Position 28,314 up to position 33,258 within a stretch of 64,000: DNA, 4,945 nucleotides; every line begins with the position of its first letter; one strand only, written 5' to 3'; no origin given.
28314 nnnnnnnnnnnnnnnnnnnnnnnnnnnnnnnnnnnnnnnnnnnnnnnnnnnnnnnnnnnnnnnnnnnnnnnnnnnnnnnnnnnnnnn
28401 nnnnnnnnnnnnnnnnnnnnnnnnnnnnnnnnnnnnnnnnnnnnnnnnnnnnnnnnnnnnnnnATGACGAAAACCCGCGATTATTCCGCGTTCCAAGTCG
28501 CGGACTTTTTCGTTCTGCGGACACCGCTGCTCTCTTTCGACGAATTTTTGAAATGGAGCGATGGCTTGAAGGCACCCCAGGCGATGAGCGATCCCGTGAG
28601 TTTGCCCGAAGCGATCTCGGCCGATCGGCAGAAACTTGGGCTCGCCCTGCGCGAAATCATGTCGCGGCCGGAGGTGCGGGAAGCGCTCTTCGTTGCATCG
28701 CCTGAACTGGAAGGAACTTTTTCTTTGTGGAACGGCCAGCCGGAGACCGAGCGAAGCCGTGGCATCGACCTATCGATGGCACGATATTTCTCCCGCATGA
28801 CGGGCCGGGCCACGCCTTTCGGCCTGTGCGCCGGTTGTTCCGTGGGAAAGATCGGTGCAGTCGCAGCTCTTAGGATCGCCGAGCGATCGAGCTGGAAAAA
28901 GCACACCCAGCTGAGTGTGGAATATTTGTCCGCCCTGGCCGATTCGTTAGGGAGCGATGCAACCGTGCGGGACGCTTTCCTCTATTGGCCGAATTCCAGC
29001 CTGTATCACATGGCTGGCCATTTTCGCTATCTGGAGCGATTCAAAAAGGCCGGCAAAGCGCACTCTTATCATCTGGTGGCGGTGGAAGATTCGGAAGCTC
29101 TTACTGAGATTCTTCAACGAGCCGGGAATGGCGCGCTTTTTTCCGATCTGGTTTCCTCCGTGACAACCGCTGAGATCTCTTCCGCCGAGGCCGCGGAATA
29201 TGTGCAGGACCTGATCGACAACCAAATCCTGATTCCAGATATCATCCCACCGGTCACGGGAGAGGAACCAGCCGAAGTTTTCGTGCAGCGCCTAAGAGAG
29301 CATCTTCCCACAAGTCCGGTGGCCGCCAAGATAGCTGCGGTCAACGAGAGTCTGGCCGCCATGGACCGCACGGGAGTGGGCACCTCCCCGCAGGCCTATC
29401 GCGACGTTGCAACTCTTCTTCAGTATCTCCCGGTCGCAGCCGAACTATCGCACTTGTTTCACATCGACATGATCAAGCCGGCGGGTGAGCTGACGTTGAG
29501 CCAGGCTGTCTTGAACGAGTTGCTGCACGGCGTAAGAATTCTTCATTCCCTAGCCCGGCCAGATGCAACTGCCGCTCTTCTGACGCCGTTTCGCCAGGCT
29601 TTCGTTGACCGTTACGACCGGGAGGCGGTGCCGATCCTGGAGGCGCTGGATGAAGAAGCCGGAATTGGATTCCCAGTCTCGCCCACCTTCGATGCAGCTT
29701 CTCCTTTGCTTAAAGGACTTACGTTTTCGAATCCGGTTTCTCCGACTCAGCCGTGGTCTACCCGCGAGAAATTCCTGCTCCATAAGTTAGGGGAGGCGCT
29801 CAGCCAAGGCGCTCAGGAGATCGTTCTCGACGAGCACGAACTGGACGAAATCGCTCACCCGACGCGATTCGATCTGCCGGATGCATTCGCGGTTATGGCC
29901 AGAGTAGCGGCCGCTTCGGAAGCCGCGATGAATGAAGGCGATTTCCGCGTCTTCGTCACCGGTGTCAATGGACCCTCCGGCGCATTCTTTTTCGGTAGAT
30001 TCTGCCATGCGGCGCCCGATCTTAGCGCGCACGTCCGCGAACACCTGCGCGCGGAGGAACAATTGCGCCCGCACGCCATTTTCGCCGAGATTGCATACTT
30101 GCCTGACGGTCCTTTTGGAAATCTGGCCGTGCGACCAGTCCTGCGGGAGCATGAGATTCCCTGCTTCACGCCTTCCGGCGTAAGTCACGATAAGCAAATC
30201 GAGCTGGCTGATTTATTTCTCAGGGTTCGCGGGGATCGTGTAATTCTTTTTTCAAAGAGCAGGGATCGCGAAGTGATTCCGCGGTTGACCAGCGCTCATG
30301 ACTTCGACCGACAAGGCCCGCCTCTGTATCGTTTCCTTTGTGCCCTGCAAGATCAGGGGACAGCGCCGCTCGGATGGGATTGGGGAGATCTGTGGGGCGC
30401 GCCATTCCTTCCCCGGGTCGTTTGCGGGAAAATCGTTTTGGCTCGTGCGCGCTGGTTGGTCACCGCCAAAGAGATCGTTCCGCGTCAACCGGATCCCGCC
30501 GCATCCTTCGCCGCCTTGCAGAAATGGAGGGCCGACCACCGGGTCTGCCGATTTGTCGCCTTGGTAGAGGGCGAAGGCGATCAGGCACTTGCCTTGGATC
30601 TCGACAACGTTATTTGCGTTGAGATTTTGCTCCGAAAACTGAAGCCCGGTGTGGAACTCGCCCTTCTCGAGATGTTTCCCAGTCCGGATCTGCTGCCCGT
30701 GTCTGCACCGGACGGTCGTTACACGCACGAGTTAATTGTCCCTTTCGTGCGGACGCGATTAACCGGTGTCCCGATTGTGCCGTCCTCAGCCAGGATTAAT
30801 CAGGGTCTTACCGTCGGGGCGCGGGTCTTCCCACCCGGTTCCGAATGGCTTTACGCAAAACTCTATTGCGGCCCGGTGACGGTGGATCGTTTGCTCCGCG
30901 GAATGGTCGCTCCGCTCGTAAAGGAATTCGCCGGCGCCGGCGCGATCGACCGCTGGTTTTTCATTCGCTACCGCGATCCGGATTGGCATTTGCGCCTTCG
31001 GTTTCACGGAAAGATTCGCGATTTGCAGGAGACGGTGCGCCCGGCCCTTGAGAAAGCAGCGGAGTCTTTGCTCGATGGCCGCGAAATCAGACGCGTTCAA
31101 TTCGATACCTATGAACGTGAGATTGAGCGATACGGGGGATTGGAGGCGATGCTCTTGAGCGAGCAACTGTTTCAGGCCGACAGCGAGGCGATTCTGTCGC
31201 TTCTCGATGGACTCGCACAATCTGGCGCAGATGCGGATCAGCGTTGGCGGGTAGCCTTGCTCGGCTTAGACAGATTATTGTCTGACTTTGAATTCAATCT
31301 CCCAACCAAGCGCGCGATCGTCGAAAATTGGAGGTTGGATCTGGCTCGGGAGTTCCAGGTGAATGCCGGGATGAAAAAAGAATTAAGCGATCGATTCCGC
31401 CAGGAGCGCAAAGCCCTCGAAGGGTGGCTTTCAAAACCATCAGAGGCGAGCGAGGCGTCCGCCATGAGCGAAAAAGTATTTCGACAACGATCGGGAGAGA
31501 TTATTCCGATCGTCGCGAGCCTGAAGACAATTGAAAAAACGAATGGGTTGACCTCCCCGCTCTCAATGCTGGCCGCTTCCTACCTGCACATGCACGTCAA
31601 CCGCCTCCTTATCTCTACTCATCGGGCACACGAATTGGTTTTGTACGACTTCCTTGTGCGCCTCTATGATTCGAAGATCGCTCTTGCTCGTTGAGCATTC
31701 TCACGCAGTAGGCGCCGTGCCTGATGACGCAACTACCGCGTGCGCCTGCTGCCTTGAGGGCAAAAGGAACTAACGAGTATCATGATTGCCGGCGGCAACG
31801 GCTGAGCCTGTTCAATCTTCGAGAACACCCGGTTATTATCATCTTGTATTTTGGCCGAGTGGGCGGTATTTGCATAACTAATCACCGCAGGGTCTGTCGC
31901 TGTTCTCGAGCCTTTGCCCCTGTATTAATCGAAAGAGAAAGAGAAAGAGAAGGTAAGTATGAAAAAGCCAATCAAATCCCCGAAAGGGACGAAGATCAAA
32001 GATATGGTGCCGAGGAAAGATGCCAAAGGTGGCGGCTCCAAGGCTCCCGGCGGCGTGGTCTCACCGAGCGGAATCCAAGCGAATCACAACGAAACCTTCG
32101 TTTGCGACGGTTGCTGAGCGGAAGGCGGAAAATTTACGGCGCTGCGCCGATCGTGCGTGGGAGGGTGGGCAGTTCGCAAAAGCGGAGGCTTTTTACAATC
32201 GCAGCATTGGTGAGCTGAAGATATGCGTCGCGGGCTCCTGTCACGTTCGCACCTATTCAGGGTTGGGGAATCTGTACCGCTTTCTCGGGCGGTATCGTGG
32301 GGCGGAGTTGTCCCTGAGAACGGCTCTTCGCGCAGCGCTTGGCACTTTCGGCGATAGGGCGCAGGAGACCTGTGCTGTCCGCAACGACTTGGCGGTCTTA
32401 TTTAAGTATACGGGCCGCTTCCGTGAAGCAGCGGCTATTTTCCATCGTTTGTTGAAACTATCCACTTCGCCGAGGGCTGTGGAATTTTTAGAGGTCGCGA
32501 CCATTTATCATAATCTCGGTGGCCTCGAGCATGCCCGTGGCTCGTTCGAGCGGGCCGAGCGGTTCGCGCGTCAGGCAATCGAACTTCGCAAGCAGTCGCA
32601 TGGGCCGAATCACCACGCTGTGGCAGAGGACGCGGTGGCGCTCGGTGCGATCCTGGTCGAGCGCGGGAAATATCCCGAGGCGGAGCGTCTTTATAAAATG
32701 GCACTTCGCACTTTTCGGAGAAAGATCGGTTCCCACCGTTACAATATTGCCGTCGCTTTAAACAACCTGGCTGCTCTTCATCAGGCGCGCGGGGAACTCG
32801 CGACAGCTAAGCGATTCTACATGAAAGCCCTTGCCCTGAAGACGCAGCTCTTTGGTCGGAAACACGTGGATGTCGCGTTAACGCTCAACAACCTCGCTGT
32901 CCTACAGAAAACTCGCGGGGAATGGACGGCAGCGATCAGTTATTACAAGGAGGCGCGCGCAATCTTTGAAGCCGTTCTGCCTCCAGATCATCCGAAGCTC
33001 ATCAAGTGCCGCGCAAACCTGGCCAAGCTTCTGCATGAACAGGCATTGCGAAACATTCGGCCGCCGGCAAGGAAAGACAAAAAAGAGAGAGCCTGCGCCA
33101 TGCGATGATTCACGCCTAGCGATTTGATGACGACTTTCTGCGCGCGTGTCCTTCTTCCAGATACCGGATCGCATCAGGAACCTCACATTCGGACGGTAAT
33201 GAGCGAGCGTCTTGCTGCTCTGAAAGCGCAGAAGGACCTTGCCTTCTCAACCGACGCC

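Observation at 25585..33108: Compact class-I-lanthipeptide-type RiPP cluster (tandem precursors, LanD-LanC fusion, LanB, TPR) in a PVC-like genome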

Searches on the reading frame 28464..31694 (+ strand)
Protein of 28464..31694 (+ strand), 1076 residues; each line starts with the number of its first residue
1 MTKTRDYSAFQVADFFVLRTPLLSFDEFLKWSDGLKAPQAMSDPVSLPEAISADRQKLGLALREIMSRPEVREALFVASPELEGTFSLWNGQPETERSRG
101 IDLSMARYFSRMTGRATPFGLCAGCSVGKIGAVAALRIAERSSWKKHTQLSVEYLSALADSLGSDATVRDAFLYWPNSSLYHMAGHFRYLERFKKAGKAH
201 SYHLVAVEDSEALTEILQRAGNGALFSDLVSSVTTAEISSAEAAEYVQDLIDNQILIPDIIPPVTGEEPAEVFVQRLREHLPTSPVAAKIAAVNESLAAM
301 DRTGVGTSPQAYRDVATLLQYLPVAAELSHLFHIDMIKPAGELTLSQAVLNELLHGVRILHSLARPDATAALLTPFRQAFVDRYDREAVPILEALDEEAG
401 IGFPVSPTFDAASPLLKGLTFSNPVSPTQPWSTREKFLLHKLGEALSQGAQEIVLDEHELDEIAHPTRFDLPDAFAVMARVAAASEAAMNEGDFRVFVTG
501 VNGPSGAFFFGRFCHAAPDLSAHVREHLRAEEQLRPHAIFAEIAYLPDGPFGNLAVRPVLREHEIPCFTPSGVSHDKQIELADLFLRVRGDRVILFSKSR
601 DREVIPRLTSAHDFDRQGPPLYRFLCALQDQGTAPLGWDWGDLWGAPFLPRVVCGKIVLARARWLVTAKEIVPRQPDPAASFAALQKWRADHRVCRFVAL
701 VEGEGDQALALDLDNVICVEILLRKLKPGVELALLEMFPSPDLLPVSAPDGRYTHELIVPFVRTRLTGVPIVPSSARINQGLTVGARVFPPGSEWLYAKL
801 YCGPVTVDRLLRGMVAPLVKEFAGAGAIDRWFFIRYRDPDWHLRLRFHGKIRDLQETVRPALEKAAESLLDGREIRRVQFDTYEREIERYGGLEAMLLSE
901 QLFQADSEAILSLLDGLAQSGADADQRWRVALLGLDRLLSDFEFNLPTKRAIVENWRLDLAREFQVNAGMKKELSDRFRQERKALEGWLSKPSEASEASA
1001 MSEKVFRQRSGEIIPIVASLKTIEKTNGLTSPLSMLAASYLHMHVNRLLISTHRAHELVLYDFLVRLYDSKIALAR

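Call 3: search_protein_families(library=pfam, proteins=[window:28464-31694:+], max_evalue=0.01)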
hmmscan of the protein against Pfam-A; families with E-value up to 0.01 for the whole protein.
window:28464-31694:+ (1076 aa): 2 families
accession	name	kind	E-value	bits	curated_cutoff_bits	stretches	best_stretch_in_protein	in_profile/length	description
PF04738.18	Lant_dehydr_N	-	2.3e-154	515.5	28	1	68-722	2-649/649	Lantibiotic dehydratase, N terminus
PF14028.11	Lant_dehydr_C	-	2.8e-68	231.3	24.4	1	795-1068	1-255/255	Lantibiotic biosynthesis dehydratase C-term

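Call 5: search_protein_families(library=ncbifam, proteins=[window:28464-31694:+], max_evalue=0.1)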
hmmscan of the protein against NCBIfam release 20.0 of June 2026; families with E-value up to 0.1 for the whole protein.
window:28464-31694:+ (1076 aa): 2 families
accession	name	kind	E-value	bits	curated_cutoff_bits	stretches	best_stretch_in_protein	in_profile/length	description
TIGR03891.1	thiopep_ocin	subfamily_domain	4.4e-68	230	48.45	1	795-1067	1-262/263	thiopeptide-type bacteriocin biosynthesis protein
NF045556.1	TbtD_PbtD_pyrid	equivalog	0.012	14.8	325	1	807-870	14-75/354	thiopeptide maturation pyridine synthase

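Call 10: list_cluster_members(proteins=[P0001, window:28464-31694:+, window:25615-25779:+, window:25853-26017:+, window:31959-32117:+, window:32020-33108:+, window:25585-25779:+])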
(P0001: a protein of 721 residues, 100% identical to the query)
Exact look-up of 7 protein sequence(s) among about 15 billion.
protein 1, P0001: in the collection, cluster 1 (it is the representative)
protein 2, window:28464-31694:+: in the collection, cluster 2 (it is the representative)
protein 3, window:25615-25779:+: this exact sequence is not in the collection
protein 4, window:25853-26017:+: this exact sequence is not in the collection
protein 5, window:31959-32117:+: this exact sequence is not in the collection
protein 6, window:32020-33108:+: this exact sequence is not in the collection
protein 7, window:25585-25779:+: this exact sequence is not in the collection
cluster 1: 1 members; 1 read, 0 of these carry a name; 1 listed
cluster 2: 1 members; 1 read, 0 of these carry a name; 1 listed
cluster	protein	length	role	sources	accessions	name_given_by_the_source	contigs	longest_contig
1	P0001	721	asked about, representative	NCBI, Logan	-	-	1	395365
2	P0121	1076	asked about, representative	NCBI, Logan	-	-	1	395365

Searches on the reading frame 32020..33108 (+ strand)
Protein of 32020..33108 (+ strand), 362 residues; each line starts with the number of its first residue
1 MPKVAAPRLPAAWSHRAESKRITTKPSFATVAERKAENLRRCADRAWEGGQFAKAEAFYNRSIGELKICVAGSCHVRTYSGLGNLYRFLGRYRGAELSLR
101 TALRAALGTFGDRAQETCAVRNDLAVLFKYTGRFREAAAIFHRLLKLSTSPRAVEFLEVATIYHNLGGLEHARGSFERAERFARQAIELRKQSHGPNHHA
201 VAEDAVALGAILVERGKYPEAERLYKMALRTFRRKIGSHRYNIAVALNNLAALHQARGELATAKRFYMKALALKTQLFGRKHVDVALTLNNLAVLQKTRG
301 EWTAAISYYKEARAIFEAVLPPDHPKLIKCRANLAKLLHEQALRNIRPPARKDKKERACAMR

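Call 3: search_protein_families(library=pfam, proteins=[window:32020-33108:+], max_evalue=0.01)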
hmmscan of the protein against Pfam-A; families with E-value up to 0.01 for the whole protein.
window:32020-33108:+ (362 aa): 15 families
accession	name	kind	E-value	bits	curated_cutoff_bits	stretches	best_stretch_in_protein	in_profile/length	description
PF13424.12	TPR_12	-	8.6e-46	154.5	30.1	4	158-233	1-76/77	Tetratricopeptide repeat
PF13374.12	TPR_10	-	1.2e-39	133.7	27.5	4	159-199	1-41/42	Tetratricopeptide repeat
PF24885.1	TPR_NPHP3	-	9e-25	87.9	100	3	159-235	140-215/239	Nephrocystin-3 TPR domain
PF00515.34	TPR_1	-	6e-22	76.9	27.8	1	244-273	1-30/34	Tetratricopeptide repeat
PF07719.23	TPR_2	-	2.4e-18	65.1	27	0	245-273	2-30/34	Tetratricopeptide repeat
PF13176.12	TPR_7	-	5.2e-18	64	27.9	0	288-311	1-24/36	Tetratricopeptide repeat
PF17874.7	TPR_MalT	-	1.2e-14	54.8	45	2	82-204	46-164/336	MalT-like TPR region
PF13181.12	TPR_8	-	4.7e-13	48.6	25.7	0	77-105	2-30/34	Tetratricopeptide repeat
PF13428.12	TPR_14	-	3.1e-11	43.2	23.5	0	206-232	5-31/44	Tetratricopeptide repeat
PF13432.12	TPR_16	-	1.2e-08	35.7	32.7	1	123-192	2-63/65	Tetratricopeptide repeat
PF07721.20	TPR_4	-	4.7e-08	33.4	27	0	244-265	1-22/26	Tetratricopeptide repeat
PF04212.24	MIT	-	4.3e-06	27.2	30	0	286-323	4-40/66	MIT (microtubule interacting and transport) domain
PF13431.12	TPR_17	-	1.6e-05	25.3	24.4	0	244-264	13-33/34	Tetratricopeptide repeat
PF21325.3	SHPRH_helical-1st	-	0.00094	19.8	27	0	285-349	23-89/95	E3 ubiquitin-protein ligase SHPRH, first helical domain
PF14559.12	TPR_19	-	0.0015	19.3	25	0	172-232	3-55/68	Tetratricopeptide repeat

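Call 5: search_protein_families(library=ncbifam, proteins=[window:32020-33108:+], max_evalue=0.1)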
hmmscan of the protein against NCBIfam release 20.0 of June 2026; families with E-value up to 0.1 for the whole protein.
window:32020-33108:+ (362 aa): 9 families
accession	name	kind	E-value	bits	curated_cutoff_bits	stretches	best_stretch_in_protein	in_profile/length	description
NF040586.1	FxSxx_TPR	equivalog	1.7e-34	119.4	300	1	38-342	430-738/830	FxSxx-COOH system tetratricopeptide repeat protein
NF002725.1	PRK02603.1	equivalog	1.5e-08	34.9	143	1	255-342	46-120/173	photosystem I assembly protein Ycf3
NF053520.1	HK_Porph_FimS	equivalog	3.9e-07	28.7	600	1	161-275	85-195/618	sensor histidine kinase FimS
NF033920.0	C39_PA2778_fam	equivalog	8.2e-07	28.7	150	1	205-274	193-254/255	PA2778 family cysteine peptidase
NF052312.1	T9SS_PorW_SprE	equivalog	1.5e-06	27.1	250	1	136-235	268-361/716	type IX secretion system periplasmic lipoprotein PorW/SprE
NF033758.1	gliding_GltE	equivalog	1.6e-05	24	225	2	179-271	63-147/411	adventurous gliding motility TPR repeat lipoprotein GltE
TIGR02521.1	type_IV_pilW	equivalog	0.00031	20.3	154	0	192-275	21-96/234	type IV pilus biogenesis/stability protein PilW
TIGR02552.1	LcrH_SycD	equivalog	0.0095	15.7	104.8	0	212-274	28-82/136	SycD/LcrH family type III secretion system chaperone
NF047371.1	FlcA_CTERM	equivalog_domain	0.021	13.3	300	0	162-275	349-470/646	periplasmic flagellar collar protein FlcA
